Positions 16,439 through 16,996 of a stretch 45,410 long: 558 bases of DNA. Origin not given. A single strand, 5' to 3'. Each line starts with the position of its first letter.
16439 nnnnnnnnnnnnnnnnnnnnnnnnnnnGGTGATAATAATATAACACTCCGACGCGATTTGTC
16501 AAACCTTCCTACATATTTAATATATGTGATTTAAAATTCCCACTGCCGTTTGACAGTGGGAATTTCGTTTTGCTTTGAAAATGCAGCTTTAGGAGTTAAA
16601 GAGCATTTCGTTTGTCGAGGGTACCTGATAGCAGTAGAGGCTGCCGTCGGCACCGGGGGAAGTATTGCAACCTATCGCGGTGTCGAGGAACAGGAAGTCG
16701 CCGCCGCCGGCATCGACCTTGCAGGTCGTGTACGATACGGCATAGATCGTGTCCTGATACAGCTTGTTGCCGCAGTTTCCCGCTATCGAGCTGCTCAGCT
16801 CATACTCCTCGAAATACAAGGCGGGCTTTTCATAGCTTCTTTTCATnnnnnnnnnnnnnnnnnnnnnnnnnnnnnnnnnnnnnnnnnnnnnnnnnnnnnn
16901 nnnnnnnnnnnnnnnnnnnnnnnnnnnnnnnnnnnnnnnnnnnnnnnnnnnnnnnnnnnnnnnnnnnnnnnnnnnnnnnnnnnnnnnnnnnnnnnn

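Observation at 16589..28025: Duplicated two-gene module: giant secreted protein plus translationally coupled 85-aa four-Cys protein, with no recognisable anchor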

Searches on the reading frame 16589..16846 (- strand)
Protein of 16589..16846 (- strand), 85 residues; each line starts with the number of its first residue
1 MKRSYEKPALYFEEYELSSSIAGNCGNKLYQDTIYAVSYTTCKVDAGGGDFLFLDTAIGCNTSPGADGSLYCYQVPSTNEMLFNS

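Call 11: search_protein_families(library=pfam, proteins=[window:16589-16846:-], max_evalue=0.01)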
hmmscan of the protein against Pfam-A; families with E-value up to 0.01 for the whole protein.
window:16589-16846:- (85 aa): 0 families

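Call 15: search_protein_families(library=ncbifam, proteins=[window:16589-16846:-], max_evalue=1)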
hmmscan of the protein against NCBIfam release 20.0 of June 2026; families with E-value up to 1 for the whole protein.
window:16589-16846:- (85 aa): 0 families

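Call 16: find_homologous_proteins(query=window:16589-16846:-, max_evalue=0.01)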
Query window:16589-16846:- (85 aa): 17 proteins with E <= 0.01 among 18 candidates.
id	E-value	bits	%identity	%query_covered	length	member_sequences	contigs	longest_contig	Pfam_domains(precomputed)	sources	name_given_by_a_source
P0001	1.0e-50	187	99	100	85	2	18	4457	-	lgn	-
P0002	9.7e-50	184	98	100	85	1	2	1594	-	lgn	-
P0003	4.2e-46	172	89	100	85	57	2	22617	-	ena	-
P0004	3.7e-45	169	88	100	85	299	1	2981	-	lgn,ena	-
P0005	1.4e-42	161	86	100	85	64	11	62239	-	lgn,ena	-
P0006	3.0e-42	160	86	100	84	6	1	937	-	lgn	-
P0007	3.1e-42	160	86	100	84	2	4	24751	-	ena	-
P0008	3.3e-42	160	86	100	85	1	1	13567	-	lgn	-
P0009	4.3e-42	159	86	100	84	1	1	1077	-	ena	-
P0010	1.9e-41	157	85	100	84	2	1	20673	-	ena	-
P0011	1.1e-40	155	84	100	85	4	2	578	-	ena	-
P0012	3.9e-40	153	82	100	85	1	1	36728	-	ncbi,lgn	-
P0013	6.1e-29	117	86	74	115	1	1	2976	PF00132.31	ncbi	-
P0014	7.8e-25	104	60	100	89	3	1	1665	-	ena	-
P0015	4.9e-24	102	87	65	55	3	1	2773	-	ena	-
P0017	2.9e-23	99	58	100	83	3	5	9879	-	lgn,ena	-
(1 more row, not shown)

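Call 18: find_encoding_contigs(protein=P0017, flank=8000, max_places=5)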
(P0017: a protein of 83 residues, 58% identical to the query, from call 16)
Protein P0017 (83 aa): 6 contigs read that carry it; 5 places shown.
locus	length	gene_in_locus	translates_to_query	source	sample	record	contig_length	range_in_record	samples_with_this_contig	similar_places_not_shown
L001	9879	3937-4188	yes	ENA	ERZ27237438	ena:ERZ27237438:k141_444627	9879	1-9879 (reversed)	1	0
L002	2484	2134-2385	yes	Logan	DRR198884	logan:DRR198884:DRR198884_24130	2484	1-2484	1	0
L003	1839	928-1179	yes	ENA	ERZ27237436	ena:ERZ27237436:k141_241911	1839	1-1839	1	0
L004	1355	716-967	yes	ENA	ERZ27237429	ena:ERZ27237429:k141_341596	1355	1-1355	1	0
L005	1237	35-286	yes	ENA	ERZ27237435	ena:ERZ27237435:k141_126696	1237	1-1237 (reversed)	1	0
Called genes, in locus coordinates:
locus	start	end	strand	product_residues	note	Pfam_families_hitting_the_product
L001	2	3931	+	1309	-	?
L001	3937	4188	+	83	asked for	-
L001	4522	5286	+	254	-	PF27840:ScmC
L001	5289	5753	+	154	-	-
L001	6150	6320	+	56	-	-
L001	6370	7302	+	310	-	PF00291:PALP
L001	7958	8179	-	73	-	-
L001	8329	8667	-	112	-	-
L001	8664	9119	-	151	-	-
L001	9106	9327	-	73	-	PF13560:HTH_31, PF01381:HTH_3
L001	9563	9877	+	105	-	?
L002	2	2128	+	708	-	?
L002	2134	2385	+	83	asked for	-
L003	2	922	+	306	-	?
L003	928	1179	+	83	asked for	-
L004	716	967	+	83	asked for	-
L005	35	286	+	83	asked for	-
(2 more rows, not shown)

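Call 28: search_protein_families(library=pfam, proteins=[L001:4522-5286:+, L001:5289-5753:+], max_evalue=0.01)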
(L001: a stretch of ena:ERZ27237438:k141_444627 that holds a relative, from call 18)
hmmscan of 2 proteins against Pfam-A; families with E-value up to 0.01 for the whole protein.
L001:4522-5286:+ (254 aa): 0 families

L001:5289-5753:+ (154 aa): 1 family
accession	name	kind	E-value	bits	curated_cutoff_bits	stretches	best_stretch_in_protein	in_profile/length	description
PF00717.28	Peptidase_S24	-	0.00075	19.6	23.3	1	28-87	37-92/116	Peptidase S24-like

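Call 31: search_protein_representatives(alignment_id=A2)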
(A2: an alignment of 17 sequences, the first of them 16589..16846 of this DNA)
Query: 17 sequences, 85 profile positions. Proteins with E-value up to 0.001 (for the whole library): 452; up to 1e-10: 11; up to 1e-30: 2. The best 150 are listed.
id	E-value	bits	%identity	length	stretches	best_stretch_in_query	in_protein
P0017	5.5e-37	141.9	-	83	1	1-85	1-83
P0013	1.9e-33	130.6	-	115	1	1-63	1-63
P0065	1.5e-30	121.3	-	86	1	1-85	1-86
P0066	5.1e-25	103.6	-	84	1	1-85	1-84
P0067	3.0e-21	91.4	-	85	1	1-85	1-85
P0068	2.7e-15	72.4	-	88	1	1-85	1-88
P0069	3.1e-15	72.2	-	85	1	1-85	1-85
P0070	1.4e-13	66.9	-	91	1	1-85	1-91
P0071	1.8e-13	66.6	-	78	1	1-85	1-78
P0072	8.7e-13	64.3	-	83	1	1-85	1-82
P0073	2.5e-12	62.9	-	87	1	1-85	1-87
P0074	3.7e-10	55.9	-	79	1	1-85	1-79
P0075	3.8e-10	55.9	-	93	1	1-84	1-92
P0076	5.8e-10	55.3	-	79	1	1-85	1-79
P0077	1.1e-09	54.5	-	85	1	1-83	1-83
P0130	1.6e-07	47.5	-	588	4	21-56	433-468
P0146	4.1e-07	46.2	-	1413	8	37-81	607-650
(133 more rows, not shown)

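Call 39: find_homologous_proteins(query=A3, max_evalue=0.001)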
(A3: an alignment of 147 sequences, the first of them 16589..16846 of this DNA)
Query A3 (147 sequences) (85 aa, profile of the alignment): 79 proteins with E <= 0.001 among 234 candidates.
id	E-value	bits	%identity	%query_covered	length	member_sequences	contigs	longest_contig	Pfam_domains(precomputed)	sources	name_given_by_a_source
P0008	3.2e-21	93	86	100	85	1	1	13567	-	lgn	-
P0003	3.9e-21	93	89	100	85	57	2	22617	-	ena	-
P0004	5.7e-21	92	88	100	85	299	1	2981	-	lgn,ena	-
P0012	9.2e-21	92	82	100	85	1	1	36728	-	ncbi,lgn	-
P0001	2.4e-20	90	99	100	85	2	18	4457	-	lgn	-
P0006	2.7e-20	90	86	100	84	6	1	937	-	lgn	-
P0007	3.0e-20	90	86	100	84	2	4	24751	-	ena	-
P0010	3.5e-20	90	85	100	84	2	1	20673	-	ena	-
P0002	3.6e-20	90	98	100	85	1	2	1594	-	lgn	-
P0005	3.6e-20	90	86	100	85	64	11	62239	-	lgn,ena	-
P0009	3.8e-20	90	86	100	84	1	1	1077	-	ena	-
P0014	4.4e-20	90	60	100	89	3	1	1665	-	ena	-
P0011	4.6e-20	89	84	100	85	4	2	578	-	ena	-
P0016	4.8e-20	89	60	100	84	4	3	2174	-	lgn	-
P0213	1.6e-18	85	37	100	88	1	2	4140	-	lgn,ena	-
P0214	4.8e-18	83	56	100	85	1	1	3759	-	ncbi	-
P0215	5.2e-18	83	55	100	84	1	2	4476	-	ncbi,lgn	-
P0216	8.6e-18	82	56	100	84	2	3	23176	-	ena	-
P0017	1.1e-17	82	58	100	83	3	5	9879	-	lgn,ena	-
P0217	2.3e-17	81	52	100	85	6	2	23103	-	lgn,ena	-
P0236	1.4e-14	72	30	100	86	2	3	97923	-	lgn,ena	-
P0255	2.6e-12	65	27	100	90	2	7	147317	-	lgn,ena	-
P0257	4.4e-12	64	34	100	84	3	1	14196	-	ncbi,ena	-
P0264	9.0e-10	57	29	100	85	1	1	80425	-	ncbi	-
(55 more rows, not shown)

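Call 40: find_encoding_contigs(protein=P0255, flank=10000, max_places=3)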
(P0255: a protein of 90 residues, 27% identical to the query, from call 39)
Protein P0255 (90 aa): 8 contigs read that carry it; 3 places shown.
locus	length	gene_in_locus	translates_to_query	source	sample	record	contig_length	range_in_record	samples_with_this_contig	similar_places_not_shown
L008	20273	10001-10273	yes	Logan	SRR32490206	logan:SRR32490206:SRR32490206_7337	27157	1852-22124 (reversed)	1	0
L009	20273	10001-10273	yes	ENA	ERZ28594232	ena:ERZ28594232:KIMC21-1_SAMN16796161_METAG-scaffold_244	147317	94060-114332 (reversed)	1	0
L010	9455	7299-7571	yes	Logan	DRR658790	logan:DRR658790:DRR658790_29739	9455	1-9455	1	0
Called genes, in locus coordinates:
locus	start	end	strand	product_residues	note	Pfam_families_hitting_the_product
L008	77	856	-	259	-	PF01510:Amidase_2, PF19087:DUF5776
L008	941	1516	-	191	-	PF00436:SSB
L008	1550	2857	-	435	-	PF00772:DnaB, PF13481:AAA_25, PF03796:DnaB_C, PF06745:ATPase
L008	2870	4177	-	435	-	-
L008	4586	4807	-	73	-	PF07872:DUF1659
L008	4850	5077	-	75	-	PF11148:DUF2922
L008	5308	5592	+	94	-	PF08765:Mor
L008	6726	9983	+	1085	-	PF13519:VWA_2 (faint), PF00092:VWA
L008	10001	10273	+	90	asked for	-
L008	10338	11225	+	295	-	PF27840:ScmC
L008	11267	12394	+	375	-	PF04055:Radical_SAM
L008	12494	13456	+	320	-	-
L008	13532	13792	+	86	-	PF05402:PqqD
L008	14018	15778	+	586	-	PF00664:ABC_membrane, PF02463:SMC_N (weak), PF00005:ABC_tran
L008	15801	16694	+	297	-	PF00149:Metallophos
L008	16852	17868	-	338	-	PF03816:LytR_cpsA_psr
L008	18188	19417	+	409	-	PF14907:NTP_transf_5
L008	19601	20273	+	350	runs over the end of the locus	PF01757:Acyl_transf_3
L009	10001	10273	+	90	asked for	-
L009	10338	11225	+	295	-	PF27840:ScmC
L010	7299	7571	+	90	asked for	-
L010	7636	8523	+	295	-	PF27840:ScmC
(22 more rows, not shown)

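Call 41: find_encoding_contigs(protein=P0236, flank=10000, max_places=3)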
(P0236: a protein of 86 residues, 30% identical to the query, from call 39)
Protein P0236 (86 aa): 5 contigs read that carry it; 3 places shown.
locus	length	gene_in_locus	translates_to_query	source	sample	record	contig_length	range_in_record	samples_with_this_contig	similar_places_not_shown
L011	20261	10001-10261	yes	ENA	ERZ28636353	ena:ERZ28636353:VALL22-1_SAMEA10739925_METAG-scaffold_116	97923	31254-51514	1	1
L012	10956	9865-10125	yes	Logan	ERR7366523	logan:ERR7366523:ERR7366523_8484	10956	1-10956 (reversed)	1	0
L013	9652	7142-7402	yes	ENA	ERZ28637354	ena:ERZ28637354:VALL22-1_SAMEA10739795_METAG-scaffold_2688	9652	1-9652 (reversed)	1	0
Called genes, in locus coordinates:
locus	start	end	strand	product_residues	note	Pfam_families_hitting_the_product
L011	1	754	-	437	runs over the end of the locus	PF00772:DnaB, PF13481:AAA_25, PF03796:DnaB_C, PF06745:ATPase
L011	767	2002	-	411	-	-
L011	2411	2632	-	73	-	PF07872:DUF1659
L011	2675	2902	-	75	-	PF11148:DUF2922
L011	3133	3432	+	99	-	PF08765:Mor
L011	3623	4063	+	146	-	-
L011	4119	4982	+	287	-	PF27840:ScmC (weak)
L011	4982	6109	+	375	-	PF04055:Radical_SAM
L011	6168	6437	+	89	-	PF05402:PqqD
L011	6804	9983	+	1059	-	PF24547:DUF7601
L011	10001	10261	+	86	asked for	-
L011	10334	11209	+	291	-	PF27840:ScmC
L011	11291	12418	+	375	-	PF04055:Radical_SAM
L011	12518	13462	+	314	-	-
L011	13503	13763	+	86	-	PF05402:PqqD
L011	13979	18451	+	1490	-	PF22666:Glyco_hydro_2_N2 (weak), PF02837:Glyco_hydro_2_N, PF00703:Glyco_hydro_2, PF02836:Glyco_hydro_2_C, PF16355:DUF4982, PF18565:Glyco_hydro2_C5, PF07532:Big_4, PF07554:FIVAR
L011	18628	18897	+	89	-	PF05402:PqqD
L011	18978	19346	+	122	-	-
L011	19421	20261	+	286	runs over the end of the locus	PF27840:ScmC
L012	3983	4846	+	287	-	PF27840:ScmC (weak)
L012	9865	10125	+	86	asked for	-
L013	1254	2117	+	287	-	PF27840:ScmC (weak)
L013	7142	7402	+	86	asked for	-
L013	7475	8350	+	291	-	PF27840:ScmC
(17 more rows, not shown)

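Call 42: find_encoding_contigs(protein=P0264, flank=10000, max_places=3)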
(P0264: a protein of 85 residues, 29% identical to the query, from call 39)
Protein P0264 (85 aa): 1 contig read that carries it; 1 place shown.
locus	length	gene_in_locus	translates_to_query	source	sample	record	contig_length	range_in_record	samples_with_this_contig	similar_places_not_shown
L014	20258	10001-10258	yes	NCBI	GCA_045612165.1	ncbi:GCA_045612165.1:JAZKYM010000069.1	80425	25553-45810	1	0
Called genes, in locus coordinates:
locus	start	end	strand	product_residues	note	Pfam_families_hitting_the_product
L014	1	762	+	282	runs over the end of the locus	PF00753:Lactamase_B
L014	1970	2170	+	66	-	-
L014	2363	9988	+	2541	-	PF09479:Flg_new (weak)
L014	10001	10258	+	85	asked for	-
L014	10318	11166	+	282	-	PF27840:ScmC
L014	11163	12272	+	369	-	PF04055:Radical_SAM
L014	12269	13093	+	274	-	-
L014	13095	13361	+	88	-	PF05402:PqqD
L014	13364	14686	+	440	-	-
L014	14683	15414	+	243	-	PF19567:CpsB_CapC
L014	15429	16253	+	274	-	PF16403:Bact_surface_Ig-like (weak)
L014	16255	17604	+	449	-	PF02706:Wzz, PF10609:ParA, PF01656:CbiA, PF09140:MipZ, PF13614:AAA_31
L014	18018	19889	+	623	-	PF06580:His_kinase, PF02518:HATPase_c (weak)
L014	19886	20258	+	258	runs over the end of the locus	PF00072:Response_reg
